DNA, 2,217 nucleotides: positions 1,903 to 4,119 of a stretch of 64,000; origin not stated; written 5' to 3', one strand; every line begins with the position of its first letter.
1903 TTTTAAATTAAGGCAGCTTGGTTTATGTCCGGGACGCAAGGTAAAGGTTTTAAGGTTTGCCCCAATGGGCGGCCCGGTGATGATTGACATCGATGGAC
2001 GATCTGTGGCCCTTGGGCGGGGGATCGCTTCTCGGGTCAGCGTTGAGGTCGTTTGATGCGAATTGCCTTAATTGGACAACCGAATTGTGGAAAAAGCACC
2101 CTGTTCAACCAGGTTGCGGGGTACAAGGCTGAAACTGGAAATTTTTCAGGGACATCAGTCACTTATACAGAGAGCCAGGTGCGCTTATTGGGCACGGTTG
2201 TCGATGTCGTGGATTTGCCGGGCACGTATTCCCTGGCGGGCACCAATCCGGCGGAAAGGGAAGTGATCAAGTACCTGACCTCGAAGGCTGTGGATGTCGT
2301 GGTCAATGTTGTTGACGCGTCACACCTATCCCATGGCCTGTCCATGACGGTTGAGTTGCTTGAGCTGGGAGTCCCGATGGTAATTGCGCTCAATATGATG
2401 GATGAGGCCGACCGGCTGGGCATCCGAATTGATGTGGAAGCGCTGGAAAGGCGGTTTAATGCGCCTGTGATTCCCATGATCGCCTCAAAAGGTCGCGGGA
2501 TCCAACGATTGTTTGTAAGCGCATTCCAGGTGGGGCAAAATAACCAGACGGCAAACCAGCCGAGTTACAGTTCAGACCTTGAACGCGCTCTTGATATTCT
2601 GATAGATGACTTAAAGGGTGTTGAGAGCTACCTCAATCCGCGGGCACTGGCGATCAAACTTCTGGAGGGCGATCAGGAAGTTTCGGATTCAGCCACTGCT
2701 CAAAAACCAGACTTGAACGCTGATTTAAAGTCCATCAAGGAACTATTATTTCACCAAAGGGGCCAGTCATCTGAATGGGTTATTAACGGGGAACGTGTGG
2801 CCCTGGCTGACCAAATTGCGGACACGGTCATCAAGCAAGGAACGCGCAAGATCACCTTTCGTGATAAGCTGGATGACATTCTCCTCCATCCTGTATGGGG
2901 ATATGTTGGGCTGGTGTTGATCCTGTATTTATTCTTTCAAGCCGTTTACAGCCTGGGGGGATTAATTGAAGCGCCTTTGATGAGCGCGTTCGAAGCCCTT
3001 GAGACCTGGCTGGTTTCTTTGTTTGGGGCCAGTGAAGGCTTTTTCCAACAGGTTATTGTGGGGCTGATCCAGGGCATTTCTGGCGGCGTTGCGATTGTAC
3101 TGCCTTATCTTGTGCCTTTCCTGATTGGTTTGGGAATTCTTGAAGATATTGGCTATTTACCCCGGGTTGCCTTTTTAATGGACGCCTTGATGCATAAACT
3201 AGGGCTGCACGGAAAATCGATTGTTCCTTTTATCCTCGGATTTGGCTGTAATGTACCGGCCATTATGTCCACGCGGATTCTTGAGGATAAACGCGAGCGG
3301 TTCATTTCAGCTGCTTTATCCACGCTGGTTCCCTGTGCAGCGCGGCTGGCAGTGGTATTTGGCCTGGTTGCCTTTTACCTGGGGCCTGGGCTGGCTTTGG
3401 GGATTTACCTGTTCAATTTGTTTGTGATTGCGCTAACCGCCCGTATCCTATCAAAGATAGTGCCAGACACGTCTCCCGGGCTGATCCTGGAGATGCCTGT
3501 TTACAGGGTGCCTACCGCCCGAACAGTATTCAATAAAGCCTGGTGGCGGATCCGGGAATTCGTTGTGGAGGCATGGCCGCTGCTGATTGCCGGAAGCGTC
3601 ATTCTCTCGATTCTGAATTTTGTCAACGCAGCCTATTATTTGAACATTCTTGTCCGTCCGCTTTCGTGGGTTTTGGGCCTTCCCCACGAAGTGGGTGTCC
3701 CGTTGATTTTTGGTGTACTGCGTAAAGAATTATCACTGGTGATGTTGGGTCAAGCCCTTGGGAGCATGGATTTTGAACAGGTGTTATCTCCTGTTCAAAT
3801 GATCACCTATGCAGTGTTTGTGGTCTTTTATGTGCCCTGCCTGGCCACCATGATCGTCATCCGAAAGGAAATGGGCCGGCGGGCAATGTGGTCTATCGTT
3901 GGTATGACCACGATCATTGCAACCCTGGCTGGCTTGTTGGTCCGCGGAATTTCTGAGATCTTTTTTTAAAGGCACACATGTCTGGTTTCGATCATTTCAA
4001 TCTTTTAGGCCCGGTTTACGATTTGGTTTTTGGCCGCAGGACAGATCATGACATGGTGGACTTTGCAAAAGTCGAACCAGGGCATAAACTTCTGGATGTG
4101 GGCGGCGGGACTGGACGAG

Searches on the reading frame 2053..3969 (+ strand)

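Call 81: search_protein_families(library=pfam, proteins=[window:2053-3969:+], max_evalue=1e-8)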
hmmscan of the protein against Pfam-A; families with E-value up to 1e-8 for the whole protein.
window:2053-3969:+ (638 aa): 5 families
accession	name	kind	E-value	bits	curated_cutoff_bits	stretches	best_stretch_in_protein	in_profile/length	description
PF02421.24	FeoB_N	-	9.3e-51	171.9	27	1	3-154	2-153/156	Ferrous iron transport protein B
PF07670.19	Gate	-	1.4e-34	119.1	29.6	2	348-440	3-102/104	Nucleoside recognition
PF01926.29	MMR_HSR1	-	6e-17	62.2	21.9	1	3-114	1-112/113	50S ribosome-binding GTPase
PF17910.6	FeoB_Cyto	-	1e-12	48.7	23.4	1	172-261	1-90/90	FeoB cytosolic helical domain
PF07664.17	FeoB_C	-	1e-12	48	26.6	1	449-499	2-54/54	Ferrous iron transport protein B C terminus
